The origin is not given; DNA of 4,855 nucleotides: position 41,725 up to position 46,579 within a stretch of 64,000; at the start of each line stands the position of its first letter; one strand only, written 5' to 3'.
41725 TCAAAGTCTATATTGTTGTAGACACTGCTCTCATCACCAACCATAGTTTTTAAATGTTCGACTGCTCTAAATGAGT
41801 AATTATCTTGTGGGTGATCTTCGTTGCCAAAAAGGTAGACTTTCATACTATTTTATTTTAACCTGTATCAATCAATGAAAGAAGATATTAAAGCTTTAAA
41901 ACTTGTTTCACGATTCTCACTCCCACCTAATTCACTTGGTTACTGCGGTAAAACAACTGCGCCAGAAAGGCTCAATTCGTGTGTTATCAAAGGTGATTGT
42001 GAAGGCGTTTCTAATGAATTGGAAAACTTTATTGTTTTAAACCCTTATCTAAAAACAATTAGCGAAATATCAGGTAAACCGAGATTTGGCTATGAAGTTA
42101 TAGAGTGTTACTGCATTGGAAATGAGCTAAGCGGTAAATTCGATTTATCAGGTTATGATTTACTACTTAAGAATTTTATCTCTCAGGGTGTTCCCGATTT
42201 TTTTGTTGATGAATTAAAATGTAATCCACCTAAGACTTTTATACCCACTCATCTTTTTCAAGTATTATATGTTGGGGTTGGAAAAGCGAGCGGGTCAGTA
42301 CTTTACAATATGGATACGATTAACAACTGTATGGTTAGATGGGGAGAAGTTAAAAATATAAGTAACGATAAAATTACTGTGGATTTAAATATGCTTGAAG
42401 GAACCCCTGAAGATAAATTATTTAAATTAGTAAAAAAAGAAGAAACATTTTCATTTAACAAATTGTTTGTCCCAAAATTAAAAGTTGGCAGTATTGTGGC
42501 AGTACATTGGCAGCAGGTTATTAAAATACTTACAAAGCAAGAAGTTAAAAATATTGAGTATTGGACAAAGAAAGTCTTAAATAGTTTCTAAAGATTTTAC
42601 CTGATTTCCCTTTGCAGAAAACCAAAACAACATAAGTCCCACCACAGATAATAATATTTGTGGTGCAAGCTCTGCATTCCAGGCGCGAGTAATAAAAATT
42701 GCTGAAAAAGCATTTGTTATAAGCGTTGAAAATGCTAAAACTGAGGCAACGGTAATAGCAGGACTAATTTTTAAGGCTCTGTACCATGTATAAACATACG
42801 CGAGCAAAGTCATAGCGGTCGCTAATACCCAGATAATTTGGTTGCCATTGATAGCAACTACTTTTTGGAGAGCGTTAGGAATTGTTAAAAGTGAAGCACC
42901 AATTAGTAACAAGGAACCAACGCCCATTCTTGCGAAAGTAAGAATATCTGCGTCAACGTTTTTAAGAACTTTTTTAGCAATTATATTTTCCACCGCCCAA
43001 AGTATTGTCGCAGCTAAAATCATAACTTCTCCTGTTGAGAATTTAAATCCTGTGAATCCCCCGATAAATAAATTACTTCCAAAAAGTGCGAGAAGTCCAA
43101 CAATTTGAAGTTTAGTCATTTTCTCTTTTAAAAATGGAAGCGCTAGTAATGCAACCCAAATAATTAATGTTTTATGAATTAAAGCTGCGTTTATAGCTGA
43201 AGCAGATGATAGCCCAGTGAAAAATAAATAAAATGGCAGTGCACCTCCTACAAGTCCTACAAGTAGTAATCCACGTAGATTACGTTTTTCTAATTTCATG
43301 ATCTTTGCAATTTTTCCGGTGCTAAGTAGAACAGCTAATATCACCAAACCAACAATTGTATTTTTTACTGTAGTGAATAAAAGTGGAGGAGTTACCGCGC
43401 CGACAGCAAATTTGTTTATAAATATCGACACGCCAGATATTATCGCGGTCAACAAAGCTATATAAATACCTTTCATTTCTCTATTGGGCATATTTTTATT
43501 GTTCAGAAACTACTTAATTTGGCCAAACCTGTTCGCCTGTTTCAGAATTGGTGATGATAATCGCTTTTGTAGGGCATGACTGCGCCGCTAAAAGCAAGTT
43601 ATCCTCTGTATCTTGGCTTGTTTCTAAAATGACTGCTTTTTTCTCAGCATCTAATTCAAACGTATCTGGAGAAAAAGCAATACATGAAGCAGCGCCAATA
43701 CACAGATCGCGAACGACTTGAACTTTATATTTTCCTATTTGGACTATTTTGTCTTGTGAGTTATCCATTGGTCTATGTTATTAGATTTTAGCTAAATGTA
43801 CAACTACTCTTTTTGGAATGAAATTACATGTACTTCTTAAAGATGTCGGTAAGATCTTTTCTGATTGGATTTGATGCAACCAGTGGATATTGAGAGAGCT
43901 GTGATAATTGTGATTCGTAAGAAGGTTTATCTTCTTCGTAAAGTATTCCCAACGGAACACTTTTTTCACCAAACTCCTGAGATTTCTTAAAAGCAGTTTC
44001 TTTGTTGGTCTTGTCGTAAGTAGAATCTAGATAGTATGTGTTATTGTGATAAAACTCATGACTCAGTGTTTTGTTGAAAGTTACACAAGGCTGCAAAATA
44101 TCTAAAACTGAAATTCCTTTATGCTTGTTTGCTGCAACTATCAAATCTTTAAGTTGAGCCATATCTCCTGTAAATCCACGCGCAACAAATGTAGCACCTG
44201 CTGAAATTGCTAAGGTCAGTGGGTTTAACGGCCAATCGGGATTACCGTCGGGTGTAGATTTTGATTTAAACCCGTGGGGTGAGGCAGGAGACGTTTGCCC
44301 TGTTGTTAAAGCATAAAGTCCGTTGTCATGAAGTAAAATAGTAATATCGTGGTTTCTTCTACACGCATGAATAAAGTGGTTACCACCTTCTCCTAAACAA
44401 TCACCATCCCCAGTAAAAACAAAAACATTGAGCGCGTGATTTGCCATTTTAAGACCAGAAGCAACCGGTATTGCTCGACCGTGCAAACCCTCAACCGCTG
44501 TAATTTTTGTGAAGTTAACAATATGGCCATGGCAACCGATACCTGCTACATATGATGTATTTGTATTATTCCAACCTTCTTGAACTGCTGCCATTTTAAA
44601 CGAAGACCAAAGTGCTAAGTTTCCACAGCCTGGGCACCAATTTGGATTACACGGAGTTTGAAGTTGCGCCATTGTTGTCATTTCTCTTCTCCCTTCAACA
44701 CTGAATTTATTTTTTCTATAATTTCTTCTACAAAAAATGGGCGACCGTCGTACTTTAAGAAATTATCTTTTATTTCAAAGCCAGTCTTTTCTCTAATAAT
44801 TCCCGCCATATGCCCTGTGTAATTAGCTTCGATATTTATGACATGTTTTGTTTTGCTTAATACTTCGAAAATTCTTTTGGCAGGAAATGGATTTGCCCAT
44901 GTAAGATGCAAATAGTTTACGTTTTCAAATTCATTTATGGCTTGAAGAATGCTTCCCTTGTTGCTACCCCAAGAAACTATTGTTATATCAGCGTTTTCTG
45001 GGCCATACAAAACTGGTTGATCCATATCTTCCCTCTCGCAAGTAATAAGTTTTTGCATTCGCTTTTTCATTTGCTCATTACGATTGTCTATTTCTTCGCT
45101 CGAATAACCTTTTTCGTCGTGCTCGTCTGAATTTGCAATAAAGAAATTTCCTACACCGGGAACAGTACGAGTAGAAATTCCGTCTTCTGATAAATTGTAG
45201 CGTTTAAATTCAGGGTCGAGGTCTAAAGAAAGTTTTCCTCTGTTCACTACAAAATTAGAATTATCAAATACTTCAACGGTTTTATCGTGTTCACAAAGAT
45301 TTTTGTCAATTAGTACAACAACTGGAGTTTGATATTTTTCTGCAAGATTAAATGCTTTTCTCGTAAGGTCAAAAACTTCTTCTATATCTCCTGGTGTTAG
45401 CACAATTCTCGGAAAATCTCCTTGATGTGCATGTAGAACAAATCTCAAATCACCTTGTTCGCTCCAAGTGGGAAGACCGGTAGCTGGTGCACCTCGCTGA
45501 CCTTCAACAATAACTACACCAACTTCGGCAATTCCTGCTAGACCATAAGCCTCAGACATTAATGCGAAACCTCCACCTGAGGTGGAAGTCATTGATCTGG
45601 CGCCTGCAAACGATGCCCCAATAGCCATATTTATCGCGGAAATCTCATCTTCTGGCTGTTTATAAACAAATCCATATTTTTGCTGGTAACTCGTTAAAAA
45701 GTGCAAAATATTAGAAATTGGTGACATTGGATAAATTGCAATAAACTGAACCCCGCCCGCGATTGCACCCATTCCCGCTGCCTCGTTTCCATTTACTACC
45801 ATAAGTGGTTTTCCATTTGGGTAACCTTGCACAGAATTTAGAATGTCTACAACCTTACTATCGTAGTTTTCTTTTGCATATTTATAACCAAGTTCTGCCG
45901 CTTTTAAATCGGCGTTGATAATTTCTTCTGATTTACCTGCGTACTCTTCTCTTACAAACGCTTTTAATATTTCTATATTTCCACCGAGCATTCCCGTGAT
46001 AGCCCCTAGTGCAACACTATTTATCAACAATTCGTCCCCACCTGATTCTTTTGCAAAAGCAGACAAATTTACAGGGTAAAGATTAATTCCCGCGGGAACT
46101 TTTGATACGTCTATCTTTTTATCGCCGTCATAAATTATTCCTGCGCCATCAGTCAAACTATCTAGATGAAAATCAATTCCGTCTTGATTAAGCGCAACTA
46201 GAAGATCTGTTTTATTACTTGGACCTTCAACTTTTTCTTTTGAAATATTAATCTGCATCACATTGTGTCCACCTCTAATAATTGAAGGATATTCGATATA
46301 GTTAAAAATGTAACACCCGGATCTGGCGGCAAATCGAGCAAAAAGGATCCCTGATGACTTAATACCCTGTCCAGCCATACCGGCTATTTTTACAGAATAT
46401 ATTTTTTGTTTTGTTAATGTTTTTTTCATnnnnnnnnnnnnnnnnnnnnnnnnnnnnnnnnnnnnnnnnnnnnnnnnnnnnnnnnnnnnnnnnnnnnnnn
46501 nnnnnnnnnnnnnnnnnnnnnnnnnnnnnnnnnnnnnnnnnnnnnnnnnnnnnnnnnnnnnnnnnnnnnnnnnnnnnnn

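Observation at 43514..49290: Fermentative energy module in which the ADP-forming acetyl-CoA synthetase carries a C-terminal FNR-like flavin reductase domain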

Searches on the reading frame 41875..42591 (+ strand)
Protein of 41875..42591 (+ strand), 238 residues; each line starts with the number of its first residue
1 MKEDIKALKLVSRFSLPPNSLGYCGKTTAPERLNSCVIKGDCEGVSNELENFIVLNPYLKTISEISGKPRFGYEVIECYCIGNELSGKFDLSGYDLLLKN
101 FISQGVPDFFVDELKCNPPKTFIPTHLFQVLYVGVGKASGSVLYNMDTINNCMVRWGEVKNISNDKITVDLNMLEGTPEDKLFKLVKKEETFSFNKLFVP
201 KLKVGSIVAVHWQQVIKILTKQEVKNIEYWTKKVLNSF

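Call 10: search_protein_families(library=pfam, proteins=[window:41875-42591:+], max_evalue=0.001)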
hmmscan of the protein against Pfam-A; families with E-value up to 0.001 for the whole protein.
window:41875-42591:+ (238 aa): 1 family
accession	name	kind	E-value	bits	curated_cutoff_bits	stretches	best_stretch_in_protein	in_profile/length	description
PF19927.4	DUF6390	-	5.7e-25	88.6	25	1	9-236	7-235/244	Family of unknown function (DUF6390)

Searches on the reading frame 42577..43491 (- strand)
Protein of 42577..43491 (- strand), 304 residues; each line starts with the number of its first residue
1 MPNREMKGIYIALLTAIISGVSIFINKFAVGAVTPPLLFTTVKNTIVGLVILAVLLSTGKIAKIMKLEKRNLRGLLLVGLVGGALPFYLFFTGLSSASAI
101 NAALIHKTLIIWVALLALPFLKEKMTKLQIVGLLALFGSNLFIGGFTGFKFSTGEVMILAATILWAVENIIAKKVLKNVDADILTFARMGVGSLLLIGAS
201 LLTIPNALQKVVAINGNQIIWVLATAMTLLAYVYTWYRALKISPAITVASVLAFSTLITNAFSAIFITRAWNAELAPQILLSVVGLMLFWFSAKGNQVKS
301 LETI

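Call 10: search_protein_families(library=pfam, proteins=[window:42577-43491:-], max_evalue=0.001)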
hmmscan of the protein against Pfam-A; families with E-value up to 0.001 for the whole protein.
window:42577-43491:- (304 aa): 1 family
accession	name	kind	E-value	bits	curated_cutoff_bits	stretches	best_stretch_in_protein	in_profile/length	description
PF00892.27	EamA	-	6.7e-27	94.9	28.2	2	6-143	1-133/135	EamA-like transporter family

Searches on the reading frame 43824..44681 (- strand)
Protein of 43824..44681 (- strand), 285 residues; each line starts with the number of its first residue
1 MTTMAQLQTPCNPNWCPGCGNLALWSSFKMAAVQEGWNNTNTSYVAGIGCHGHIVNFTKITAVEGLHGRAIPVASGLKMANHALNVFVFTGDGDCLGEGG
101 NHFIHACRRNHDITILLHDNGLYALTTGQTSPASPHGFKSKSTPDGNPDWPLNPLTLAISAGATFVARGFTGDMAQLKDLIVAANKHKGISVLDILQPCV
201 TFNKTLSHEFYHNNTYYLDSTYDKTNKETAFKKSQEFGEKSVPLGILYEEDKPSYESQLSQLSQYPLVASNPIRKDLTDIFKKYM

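Call 3: search_protein_families(library=pfam, proteins=[window:43824-44681:-], max_evalue=0.01)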
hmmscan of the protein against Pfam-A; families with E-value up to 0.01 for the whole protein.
window:43824-44681:- (285 aa): 2 families
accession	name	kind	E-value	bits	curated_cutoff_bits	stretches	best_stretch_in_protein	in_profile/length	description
PF02775.26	TPP_enzyme_C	-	4.1e-27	95.3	21.9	1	59-195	23-151/151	Thiamine pyrophosphate enzyme, C-terminal TPP binding domain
PF12367.13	PFO_beta_C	-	2.4e-20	72.8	24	1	199-263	1-65/66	Pyruvate ferredoxin oxidoreductase beta subunit C terminal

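Call 4: search_protein_families(library=ncbifam, proteins=[window:43824-44681:-], max_evalue=0.01)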
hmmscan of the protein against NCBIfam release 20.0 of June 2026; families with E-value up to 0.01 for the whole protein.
window:43824-44681:- (285 aa): 15 families
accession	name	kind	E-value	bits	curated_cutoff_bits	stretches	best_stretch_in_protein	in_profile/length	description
NF008820.0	PRK11866.1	equivalog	1.3e-95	320.1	402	1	3-283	5-285/287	2-oxoacid ferredoxin oxidoreductase subunit beta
TIGR02177.1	PorB_KorB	subfamily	1.9e-88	296.7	261.9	1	14-277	2-273/286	2-oxoacid:acceptor oxidoreductase, beta subunit, pyruvate/2-ketoisovalerate family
NF008821.0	PRK11869.1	equivalog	2.1e-80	269.6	438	1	14-269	15-269/286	2-oxoacid ferredoxin oxidoreductase subunit beta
NF041171.1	Oxoac_fdxbeta_Archa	equivalog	3e-78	263.1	423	1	14-264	4-265/296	2-oxoacid:ferredoxin oxidoreductase subunit beta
NF007207.0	PRK09628.1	equivalog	1.6e-49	169.1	364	1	14-255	17-258/277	2-oxoglutarate ferredoxin oxidoreductase subunit beta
TIGR03336.1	IOR_alpha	equivalog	4.5e-12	45.1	650.9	1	12-207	355-539/595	indolepyruvate ferredoxin oxidoreductase subunit alpha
NF008819.1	PRK11865.1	equivalog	1.2e-09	37.8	405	1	16-201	21-214/300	pyruvate synthase subunit PorB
NF045792.1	OxalOxredbeta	equivalog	9.5e-09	34.7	590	1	76-147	94-165/311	oxalate oxidoreductase subunit beta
NF008818.0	PRK11864.1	subfamily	2.2e-08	33.6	405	1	74-201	82-210/300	3-methyl-2-oxobutanoate dehydrogenase subunit beta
NF004813.0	PRK06163.1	equivalog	6.1e-08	32.6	240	1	65-134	57-126/202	hypothetical protein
TIGR03846.1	sulfopy_beta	equivalog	1.5e-05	25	221.5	1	65-134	42-111/182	sulfopyruvate decarboxylase subunit beta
TIGR02176.1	pyruv_ox_red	equivalog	0.00063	17.7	911.35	1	86-202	956-1073/1167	pyruvate:ferredoxin (flavodoxin) oxidoreductase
NF006203.0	PRK08327.1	equivalog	0.0038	15.8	456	1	64-140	431-508/571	thiamine pyrophosphate-requiring protein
TIGR04377.1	myo_inos_iolD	equivalog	0.0042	15.8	715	1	70-195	445-572/616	3D-(3,5/4)-trihydroxycyclohexane-1,2-dione acylhydrolase (decyclizing)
NF045766.1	PhenlGlyoxDHPadI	equivalog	0.0054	15.5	700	1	82-203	230-358/443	NADH-dependent phenylglyoxylate dehydrogenase subunit beta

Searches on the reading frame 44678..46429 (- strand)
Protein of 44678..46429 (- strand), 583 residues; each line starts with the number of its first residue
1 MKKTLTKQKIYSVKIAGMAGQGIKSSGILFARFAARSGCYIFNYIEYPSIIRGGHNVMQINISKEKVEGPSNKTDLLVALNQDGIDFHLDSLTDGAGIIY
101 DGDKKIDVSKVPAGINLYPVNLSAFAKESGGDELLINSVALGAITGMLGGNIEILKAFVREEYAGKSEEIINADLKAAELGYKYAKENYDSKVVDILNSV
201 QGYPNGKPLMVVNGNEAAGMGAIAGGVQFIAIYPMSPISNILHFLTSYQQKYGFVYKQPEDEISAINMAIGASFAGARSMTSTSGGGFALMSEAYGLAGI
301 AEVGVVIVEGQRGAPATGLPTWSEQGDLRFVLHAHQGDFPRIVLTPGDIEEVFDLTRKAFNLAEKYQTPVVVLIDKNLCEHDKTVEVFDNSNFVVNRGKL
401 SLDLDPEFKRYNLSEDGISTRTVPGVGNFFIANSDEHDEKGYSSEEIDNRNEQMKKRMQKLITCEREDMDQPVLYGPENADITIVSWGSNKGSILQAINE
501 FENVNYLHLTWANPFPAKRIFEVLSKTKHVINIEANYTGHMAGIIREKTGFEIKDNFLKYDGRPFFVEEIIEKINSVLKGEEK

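Call 3: search_protein_families(library=pfam, proteins=[window:44678-46429:-], max_evalue=0.01)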
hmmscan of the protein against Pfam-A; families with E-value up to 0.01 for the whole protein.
window:44678-46429:- (583 aa): 4 families
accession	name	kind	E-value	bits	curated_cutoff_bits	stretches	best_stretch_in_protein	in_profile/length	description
PF01855.24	POR_N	-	1.1e-53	182.8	27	1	221-455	2-230/231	Pyruvate flavodoxin/ferredoxin oxidoreductase, thiamine diP-bdg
PF01558.24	POR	-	4.6e-30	105.5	27.4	1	19-182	1-172/173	Pyruvate ferredoxin/flavodoxin oxidoreductase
PF17147.9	PFOR_II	-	3.7e-06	27.7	27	1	480-547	1-72/102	Pyruvate:ferredoxin oxidoreductase core domain II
PF02780.25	Transketolase_C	-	0.0047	17.3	25.9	0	478-539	8-75/124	Transketolase, C-terminal domain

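Call 4: search_protein_families(library=ncbifam, proteins=[window:44678-46429:-], max_evalue=0.01)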
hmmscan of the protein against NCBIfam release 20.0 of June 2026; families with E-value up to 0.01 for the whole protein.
window:44678-46429:- (583 aa): 22 families
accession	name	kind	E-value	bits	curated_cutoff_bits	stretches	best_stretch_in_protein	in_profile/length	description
TIGR03710.1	OAFO_sf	subfamily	4.2e-185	616.6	482.75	1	11-574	2-561/561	2-oxoacid:acceptor oxidoreductase subunit alpha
NF041170.1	Oxoac_fdxalpha_Archa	equivalog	2.1e-138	462.4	800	2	135-582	168-627/636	2-oxoacid:ferredoxin oxidoreductase subunit alpha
NF006412.0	PRK08659.1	equivalog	2.7e-75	254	411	1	210-577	6-376/378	2-oxoacid:acceptor oxidoreductase subunit alpha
NF007206.0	PRK09627.1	equivalog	1.8e-62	211.5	579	1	211-576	5-374/375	2-oxoglutarate synthase subunit alpha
NF005507.0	PRK07119.1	subfamily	1.1e-45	156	399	2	210-387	5-182/352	3-methyl-2-oxobutanoate dehydrogenase subunit VorB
NF006232.0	PRK08366.1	equivalog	1.1e-21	76.9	646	1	210-547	8-335/394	2-ketoisovalerate ferredoxin oxidoreductase subunit alpha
TIGR03336.1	IOR_alpha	equivalog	9.2e-21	73.8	650.9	1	213-387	6-174/595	indolepyruvate ferredoxin oxidoreductase subunit alpha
NF040682.1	PorA_Arch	equivalog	7.7e-20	71.2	550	1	209-549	3-334/387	pyruvate synthase subunit PorA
NF045764.1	PhenlGlyoxDHPadG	equivalog_domain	2.4e-14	52.7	700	1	210-379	3-170/398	NADH-dependent phenylglyoxylate dehydrogenase subunit alpha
NF007201.0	PRK09622.1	equivalog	3.1e-14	52.7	590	1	211-382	12-181/405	2-oxoacid:ferredoxin oxidoreductase subunit alpha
NF006233.0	PRK08367.1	equivalog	7.6e-13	48.1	625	1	211-548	6-334/394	pyruvate ferredoxin oxidoreductase subunit alpha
NF006323.0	PRK08537.1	equivalog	9.6e-12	44.6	235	1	13-186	5-179/181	2-oxoacid:ferredoxin oxidoreductase subunit gamma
NF006211.0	PRK08338.1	equivalog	1.1e-11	44.6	239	1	13-148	3-133/170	2-oxoacid:ferredoxin oxidoreductase subunit gamma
TIGR02176.1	pyruv_ox_red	equivalog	1.7e-10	39.4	911.35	1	209-532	1-321/1167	pyruvate:ferredoxin (flavodoxin) oxidoreductase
NF006275.0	PRK08441.1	equivalog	5.6e-10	39.1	216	1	13-189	5-182/185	2-oxoglutarate-acceptor oxidoreductase subunit OorC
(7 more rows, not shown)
